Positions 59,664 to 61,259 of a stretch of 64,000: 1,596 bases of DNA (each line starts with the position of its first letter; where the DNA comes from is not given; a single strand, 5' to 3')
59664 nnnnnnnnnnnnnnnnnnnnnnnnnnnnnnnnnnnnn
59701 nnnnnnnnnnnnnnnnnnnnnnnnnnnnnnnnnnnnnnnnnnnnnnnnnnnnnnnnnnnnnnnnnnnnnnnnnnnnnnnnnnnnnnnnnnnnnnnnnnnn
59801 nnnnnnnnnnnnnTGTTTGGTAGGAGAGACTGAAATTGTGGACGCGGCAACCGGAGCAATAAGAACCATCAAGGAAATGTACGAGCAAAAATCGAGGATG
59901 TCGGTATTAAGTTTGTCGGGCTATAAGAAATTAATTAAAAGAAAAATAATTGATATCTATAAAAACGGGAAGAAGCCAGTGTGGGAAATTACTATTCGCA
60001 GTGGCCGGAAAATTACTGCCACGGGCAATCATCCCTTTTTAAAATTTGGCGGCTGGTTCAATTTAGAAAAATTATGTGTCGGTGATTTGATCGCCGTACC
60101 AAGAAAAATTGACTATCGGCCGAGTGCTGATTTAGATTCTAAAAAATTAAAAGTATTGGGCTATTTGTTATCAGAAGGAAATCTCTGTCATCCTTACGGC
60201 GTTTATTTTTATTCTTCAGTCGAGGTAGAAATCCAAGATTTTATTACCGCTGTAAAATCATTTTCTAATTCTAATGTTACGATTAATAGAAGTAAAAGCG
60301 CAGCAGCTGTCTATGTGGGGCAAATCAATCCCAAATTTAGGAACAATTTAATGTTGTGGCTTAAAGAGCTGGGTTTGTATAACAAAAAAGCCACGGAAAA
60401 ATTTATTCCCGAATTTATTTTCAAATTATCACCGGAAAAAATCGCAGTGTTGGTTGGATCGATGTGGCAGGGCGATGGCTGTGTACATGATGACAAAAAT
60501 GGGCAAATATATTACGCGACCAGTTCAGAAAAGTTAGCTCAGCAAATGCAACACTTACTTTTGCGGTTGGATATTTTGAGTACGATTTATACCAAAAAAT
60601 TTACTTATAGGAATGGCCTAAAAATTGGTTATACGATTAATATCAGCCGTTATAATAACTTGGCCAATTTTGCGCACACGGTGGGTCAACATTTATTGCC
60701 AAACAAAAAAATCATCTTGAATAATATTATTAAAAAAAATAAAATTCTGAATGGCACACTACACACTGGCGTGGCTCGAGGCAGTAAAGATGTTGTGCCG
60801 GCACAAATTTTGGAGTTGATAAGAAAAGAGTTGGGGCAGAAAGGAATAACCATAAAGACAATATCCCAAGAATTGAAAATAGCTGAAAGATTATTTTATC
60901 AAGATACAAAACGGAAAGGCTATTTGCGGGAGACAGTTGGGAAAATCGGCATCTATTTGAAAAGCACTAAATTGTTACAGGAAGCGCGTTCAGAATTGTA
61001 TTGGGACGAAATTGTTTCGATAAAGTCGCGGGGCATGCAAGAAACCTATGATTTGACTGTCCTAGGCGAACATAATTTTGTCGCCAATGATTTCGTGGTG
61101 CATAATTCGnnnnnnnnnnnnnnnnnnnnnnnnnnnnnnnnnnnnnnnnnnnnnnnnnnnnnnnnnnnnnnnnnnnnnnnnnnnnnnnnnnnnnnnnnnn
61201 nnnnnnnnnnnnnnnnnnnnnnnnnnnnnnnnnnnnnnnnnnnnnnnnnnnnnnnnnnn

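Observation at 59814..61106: Full-length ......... intein in the GYGFNK|SH motif of DnaE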

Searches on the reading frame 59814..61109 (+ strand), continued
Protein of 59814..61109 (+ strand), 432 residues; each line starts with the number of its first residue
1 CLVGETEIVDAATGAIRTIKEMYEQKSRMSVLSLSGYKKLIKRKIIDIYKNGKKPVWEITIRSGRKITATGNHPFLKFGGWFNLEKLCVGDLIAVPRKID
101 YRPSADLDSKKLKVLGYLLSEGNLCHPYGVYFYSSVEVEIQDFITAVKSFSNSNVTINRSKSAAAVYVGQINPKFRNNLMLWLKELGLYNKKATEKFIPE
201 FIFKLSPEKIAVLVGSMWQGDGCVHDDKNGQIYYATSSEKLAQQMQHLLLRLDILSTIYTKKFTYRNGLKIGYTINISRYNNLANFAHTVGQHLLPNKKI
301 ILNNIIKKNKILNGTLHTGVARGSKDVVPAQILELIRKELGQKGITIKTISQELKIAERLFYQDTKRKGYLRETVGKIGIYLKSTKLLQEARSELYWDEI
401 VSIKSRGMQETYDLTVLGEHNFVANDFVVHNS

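Call 53: fold_search(model_id=the predicted structure, library=pdb)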
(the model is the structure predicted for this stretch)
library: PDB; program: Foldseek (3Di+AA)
matches with E <= 10: 844; with E <= 0.001: 80
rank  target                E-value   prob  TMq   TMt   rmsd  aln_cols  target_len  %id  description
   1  7qss                  1.3e-24  1.00  0.70  0.70   5.2       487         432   22  Crystal structure of homing endonuclease-associated TliVMA intein (C1A) (released 2022-03-30)
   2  7qsu                  4.3e-21  1.00  0.63  0.73   5.8       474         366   20  Crystal structure of homing endonuclease-associated TliVMA intein (C1A, d333-339) (released 2022-03-30)
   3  1dq3                  4.7e-20  1.00  0.63  0.60   6.4       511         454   16  CRYSTAL STRUCTURE OF AN ARCHAEAL INTEIN-ENCODED HOMING ENDONUCLEASE PI-PFUI (released 2000-07-05)
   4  7qst                  6.2e-17  1.00  0.59  0.69   5.6       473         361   17  Crystal structure of homing endonuclease-associated PhoVMA intein (C1A) (released 2022-03-30)
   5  2cw7                  5.5e-16  1.00  0.66  0.54   5.2       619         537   15  Crystal structure of intein homing endonuclease II (released 2006-04-18)
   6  1vde_B                3.2e-11  1.00  0.51  0.51   8.8       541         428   12  PI-SCEI, A HOMING ENDONUCLEASE WITH PROTEIN SPLICING ACTIVITY (released 1998-04-08)
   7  1lws_A                1.2e-10  1.00  0.48  0.49  10.0       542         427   12  Crystal structure of the intein homing endonuclease PI-SceI bound to its recognition sequence (released 2002-09-27)
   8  1vde_A                1.3e-10  1.00  0.51  0.51   9.5       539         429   12  PI-SCEI, A HOMING ENDONUCLEASE WITH PROTEIN SPLICING ACTIVITY (released 1998-04-08)
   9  1ef0_A                1.6e-10  1.00  0.50  0.50   9.3       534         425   12  CRYSTAL STRUCTURE OF PI-SCEI MINIPRECURSOR (released 2000-06-07)
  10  1um2_B                5.5e-10  1.00  0.50  0.51  10.5       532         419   11  Crystal Structure of the Vma1-Derived Endonuclease with the Ligated Extein Segment (released 2004-09-22)
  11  1jva_B                6.1e-10  1.00  0.51  0.51  10.1       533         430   11  CRYSTAL STRUCTURE OF THE VMA1-DERIVED ENDONUCLEASE BEARING THE N AND C EXTEIN PROPEPTIDES (released 2002-08-29)
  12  1lwt_A                8.0e-10  1.00  0.50  0.48   9.8       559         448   13  Crystal structure of the intein homing endonuclease PI-SceI bound to its substrate DNA (Ca2+ free) (released 2002-09-27)
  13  1dfa                  1.7e-09  1.00  0.49  0.52   8.5       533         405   12  CRYSTAL STRUCTURE OF PI-SCEI IN C2 SPACE GROUP (released 1999-12-08)
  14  1jva_A                2.1e-08  1.00  0.47  0.47  10.2       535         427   11  CRYSTAL STRUCTURE OF THE VMA1-DERIVED ENDONUCLEASE BEARING THE N AND C EXTEIN PROPEPTIDES (released 2002-08-29)
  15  6frg                  3.2e-08  1.00  0.22  0.59   4.7       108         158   32  Crystal structure of G-1F mutant of Ssp DnaB Mini-Intein variant M86 (released 2019-01-30)
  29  4o1r                  6.4e-07  1.00  0.21  0.64   1.3        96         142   35  Crystal structure of NpuDnaB intein (released 2014-03-19)
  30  1mi8                  9.4e-07  1.00  0.22  0.65   2.0       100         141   34  2.0 Angstrom crystal structure of a DnaB intein from Synechocystis sp. PCC 6803 (released 2003-08-19)
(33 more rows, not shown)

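Call 65: find_related_loci(query=A1, collection=viral_contigs, flank=2000)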
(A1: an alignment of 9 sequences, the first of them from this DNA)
Query A1 (431 aa) in viral_contigs; peptide patterns used: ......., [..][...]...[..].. (x = any residue, [..] = any of these).
107 stretches matched a pattern; 41 encode a relative of the query (tblastn E <= 1e-3); 41 distinct loci.
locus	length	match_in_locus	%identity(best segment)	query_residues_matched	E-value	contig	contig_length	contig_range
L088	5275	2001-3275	27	1-431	2e-44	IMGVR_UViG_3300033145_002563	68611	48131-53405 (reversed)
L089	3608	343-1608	29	1-431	7e-44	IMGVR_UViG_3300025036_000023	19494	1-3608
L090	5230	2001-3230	28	1-431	1e-43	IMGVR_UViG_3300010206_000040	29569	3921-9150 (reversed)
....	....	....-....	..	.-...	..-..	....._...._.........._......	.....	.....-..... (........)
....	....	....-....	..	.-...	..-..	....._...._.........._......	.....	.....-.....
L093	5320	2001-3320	29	1-431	1e-39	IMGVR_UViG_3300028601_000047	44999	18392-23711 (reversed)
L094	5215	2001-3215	26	1-431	8e-39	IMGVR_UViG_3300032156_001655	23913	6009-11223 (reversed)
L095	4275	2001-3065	24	1-431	3e-36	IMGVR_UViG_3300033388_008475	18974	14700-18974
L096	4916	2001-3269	26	1-431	3e-34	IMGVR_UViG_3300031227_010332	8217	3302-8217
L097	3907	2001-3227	26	2-431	1e-33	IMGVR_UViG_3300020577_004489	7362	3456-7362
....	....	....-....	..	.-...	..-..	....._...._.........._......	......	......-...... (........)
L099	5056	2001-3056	24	1-431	9e-29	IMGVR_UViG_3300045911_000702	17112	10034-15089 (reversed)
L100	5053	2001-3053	31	1-431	1e-27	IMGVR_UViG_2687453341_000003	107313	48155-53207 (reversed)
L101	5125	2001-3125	26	1-431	1e-27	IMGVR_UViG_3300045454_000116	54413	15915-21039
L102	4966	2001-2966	29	52-431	3e-22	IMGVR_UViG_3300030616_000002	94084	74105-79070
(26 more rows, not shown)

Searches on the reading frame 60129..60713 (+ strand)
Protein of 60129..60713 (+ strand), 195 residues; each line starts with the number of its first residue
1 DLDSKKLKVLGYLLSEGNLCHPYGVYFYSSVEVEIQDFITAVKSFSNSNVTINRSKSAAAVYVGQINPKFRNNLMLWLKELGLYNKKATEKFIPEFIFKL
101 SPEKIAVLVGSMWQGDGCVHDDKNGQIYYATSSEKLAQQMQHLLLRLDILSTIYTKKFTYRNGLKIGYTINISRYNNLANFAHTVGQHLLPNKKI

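Call 60: search_protein_families(library=pfam, proteins=[window:60129-60713:+], max_evalue=1)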
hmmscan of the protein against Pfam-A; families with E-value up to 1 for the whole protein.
window:60129-60713:+ (195 aa): 3 families
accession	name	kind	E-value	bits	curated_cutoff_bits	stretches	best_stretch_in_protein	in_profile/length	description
PF14528.11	LAGLIDADG_3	-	5.2e-18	65.5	22.5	1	110-186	8-82/82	LAGLIDADG-like domain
PF11726.14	YagK_YfjJ_C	-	0.024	15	25.8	1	116-161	118-163/170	YagK/YfjJ C-terminal domain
PF05204.19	Hom_end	-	0.13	12.8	21.1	1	103-180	9-92/110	Homing endonuclease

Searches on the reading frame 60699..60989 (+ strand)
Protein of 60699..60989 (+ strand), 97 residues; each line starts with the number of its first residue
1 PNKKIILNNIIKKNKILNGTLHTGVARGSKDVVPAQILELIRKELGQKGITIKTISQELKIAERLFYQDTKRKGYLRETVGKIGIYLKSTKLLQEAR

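Call 60: search_protein_families(library=pfam, proteins=[window:60699-60989:+], max_evalue=1)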
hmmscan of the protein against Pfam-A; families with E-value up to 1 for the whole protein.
window:60699-60989:+ (97 aa): 1 family
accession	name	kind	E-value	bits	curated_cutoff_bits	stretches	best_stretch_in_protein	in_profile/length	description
PF07643.16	DUF1598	-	0.069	13.9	25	1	33-72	28-67/84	Protein of unknown function (DUF1598)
